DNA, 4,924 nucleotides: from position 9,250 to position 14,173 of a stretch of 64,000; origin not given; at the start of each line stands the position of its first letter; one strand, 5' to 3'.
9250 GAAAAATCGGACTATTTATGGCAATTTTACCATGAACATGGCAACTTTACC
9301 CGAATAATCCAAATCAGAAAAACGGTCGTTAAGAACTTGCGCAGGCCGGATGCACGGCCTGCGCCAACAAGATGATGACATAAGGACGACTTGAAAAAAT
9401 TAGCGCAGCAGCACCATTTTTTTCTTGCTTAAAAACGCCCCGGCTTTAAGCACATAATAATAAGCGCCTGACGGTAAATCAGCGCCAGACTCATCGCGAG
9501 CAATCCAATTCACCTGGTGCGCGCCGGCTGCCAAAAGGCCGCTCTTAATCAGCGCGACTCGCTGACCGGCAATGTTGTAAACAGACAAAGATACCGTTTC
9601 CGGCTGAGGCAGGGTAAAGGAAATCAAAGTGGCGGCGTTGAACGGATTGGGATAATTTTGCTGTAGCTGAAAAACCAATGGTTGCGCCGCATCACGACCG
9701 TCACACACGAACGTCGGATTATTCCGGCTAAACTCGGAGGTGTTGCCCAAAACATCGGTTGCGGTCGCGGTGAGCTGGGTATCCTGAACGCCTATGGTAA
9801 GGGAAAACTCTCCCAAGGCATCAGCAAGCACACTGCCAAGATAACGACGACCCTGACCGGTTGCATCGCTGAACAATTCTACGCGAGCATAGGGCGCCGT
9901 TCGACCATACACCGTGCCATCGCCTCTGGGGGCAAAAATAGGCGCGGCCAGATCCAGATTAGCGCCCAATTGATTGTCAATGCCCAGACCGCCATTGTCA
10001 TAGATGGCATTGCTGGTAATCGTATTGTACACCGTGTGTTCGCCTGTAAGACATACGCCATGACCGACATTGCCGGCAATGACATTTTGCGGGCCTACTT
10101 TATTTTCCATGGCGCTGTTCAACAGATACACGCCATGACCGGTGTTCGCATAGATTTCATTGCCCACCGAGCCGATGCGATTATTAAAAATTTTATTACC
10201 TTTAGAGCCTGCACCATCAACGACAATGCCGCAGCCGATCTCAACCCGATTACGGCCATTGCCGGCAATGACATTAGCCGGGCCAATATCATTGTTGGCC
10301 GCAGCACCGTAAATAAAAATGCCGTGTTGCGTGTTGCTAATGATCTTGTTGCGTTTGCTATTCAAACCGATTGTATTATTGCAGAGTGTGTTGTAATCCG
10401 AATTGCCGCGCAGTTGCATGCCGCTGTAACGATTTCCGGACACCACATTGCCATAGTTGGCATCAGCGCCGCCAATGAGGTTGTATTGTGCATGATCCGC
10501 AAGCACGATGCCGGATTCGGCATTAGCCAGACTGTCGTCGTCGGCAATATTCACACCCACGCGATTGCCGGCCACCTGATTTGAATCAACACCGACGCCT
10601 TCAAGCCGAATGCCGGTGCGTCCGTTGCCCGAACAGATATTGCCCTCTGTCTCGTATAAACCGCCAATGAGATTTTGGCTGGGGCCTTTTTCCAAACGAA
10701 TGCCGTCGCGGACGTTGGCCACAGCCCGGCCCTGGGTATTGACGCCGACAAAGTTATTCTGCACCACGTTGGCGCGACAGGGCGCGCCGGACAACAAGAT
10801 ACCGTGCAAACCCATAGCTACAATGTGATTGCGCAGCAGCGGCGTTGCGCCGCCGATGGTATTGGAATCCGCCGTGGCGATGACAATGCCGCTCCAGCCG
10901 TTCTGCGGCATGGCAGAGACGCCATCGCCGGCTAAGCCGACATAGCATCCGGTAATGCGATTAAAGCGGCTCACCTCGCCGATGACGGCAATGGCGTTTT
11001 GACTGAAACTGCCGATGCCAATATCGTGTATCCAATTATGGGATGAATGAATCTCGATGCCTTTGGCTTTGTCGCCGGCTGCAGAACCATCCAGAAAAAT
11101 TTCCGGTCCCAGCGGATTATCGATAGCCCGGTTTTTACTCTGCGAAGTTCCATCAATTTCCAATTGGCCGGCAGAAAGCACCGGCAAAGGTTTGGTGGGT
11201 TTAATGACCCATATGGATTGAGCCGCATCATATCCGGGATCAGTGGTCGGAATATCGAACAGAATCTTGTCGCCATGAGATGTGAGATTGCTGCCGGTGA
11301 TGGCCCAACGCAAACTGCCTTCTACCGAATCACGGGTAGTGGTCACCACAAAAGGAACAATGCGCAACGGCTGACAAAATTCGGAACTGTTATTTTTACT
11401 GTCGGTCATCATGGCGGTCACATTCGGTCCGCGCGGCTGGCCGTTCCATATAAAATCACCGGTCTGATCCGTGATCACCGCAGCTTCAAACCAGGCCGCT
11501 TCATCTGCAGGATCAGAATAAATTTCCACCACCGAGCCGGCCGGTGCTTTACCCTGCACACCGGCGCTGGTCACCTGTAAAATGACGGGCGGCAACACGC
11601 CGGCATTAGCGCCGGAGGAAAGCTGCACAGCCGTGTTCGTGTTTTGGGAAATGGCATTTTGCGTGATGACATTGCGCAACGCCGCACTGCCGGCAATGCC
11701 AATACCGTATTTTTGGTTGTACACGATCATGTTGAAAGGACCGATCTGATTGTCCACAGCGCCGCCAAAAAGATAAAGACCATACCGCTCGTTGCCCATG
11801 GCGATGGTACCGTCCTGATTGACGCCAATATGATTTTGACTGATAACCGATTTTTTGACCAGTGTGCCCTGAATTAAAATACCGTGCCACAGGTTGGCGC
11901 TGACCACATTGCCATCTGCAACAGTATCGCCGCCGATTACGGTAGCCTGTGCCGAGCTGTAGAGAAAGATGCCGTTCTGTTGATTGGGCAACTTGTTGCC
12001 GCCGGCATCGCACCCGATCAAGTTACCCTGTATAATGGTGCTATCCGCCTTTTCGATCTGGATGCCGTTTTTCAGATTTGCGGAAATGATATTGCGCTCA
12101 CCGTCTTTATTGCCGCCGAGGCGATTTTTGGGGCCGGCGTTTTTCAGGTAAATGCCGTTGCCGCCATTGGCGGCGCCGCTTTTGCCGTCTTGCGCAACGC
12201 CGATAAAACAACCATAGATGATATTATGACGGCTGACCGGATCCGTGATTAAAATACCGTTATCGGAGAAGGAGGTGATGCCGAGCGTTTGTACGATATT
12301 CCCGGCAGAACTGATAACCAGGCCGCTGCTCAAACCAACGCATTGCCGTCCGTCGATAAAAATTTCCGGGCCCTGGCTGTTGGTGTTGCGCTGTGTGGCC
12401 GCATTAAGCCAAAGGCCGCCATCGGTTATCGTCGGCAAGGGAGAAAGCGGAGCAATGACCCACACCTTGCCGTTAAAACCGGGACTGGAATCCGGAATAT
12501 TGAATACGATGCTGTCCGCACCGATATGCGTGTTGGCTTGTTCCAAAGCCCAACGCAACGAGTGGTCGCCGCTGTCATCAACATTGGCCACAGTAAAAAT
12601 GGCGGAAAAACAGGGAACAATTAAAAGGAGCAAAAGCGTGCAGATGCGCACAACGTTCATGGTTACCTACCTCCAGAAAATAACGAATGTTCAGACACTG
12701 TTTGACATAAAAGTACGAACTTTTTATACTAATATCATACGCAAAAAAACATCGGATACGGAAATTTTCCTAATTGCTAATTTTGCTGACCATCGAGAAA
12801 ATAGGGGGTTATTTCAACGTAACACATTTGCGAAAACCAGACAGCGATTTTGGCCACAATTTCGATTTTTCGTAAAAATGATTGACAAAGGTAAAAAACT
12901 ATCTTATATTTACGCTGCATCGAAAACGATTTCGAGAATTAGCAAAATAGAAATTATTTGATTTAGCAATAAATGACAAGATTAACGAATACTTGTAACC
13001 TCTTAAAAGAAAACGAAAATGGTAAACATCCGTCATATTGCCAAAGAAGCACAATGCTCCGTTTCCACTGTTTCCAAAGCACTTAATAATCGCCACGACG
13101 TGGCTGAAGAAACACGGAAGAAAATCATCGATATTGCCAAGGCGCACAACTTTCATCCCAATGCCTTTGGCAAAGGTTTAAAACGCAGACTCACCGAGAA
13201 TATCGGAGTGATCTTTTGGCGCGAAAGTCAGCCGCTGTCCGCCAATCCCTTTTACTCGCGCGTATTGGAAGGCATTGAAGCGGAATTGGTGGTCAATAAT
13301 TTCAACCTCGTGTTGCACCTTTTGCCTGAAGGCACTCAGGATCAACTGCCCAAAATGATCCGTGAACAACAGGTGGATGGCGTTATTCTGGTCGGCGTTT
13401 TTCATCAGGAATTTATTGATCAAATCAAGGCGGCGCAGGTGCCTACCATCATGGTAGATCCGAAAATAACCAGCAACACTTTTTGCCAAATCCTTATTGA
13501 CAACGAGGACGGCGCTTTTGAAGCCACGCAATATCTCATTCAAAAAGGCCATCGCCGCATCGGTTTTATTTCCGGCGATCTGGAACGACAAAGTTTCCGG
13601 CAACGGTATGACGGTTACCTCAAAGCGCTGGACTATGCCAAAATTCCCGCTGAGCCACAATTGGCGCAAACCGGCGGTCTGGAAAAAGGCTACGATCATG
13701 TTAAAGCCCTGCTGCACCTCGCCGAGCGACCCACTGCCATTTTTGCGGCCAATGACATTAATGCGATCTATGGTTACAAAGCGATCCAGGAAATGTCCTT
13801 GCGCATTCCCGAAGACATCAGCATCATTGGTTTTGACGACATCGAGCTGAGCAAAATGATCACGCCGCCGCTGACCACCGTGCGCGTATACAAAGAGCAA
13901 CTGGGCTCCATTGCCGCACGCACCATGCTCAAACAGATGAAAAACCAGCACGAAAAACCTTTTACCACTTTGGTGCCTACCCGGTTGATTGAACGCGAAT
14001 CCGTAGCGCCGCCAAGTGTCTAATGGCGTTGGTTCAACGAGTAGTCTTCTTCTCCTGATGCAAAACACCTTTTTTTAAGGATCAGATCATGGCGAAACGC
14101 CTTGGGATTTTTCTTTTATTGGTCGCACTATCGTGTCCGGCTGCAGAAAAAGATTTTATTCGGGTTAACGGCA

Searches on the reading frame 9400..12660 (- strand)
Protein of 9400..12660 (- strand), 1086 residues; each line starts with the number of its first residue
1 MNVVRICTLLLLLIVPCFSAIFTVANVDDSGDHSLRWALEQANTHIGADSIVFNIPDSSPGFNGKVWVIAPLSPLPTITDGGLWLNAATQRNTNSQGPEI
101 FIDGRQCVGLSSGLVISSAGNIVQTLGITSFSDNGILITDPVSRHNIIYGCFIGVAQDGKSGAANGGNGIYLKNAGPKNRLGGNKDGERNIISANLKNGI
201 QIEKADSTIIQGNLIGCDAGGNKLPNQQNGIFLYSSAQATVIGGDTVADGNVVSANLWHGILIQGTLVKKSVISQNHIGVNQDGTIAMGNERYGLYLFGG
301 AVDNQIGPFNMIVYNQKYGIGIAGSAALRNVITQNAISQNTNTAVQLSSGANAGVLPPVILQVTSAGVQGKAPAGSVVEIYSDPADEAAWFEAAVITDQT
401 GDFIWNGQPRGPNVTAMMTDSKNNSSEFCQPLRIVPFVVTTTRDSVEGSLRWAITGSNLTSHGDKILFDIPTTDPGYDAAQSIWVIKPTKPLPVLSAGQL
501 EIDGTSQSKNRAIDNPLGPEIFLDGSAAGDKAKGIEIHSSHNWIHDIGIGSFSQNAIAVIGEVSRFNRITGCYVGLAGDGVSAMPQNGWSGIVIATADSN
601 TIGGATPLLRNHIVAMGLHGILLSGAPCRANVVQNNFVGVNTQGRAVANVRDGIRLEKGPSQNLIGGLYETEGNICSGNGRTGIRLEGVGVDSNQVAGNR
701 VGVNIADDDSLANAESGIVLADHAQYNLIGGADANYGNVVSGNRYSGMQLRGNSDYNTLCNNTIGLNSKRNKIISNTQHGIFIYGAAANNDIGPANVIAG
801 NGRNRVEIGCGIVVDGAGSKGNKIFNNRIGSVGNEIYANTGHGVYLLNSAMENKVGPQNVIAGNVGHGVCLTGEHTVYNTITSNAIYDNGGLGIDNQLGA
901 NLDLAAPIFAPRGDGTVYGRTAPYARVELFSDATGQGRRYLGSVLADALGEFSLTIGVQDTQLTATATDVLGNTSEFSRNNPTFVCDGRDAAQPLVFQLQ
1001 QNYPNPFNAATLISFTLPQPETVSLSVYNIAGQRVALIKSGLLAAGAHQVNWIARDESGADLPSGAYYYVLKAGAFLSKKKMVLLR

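Call 63: search_protein_families(library=pfam, proteins=[window:9400-12660:-], max_evalue=0.001)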
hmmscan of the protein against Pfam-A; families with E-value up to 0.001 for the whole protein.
window:9400-12660:- (1086 aa): 5 families
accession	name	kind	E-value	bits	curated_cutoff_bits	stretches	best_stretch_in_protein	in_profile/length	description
PF05048.19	NosD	-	4.6e-13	49.5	23.6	1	672-829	52-169/212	Periplasmic copper-binding protein (NosD)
PF13860.13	FlgD_ig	-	2.8e-10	40.4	27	1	1013-1073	14-75/79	FlgD Ig-like domain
PF13229.12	Beta_helix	-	3.2e-09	37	25.9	1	189-352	15-149/158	Right handed beta helix region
PF17936.7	Big_6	-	7.7e-09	36.1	27.6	1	915-976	15-75/83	Bacterial Ig domain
PF18962.6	Por_Secre_tail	-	0.00035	21.2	27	0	1003-1082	2-73/75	Secretion system C-terminal sorting domain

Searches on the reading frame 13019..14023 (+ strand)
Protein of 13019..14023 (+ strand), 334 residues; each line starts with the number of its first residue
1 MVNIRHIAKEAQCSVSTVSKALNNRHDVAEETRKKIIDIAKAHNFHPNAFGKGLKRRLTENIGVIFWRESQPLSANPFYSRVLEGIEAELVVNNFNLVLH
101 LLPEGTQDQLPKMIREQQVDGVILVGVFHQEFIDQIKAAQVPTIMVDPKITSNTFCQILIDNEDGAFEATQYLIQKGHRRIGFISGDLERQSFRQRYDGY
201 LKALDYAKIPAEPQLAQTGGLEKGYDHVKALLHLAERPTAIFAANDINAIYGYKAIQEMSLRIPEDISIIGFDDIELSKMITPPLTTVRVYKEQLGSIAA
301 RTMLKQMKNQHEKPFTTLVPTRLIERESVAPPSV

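Call 63: search_protein_families(library=pfam, proteins=[window:13019-14023:+], max_evalue=0.001)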
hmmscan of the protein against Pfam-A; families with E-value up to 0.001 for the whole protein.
window:13019-14023:+ (334 aa): 4 families
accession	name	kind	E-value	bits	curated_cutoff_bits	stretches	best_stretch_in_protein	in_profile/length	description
PF13377.12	Peripla_BP_3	-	2e-38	132.5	26.5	1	171-329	2-167/167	Periplasmic binding protein-like domain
PF00532.27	Peripla_BP_1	-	2.8e-19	70.1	22.2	1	74-326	11-280/281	Periplasmic binding proteins and sugar binding domain of LacI family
PF00356.27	LacI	-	3e-13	49.8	27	1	4-48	2-46/46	Bacterial regulatory proteins, lacI family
PF13407.12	Peripla_BP_4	-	2.9e-11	43.8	35.1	1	75-274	9-218/258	Periplasmic binding protein domain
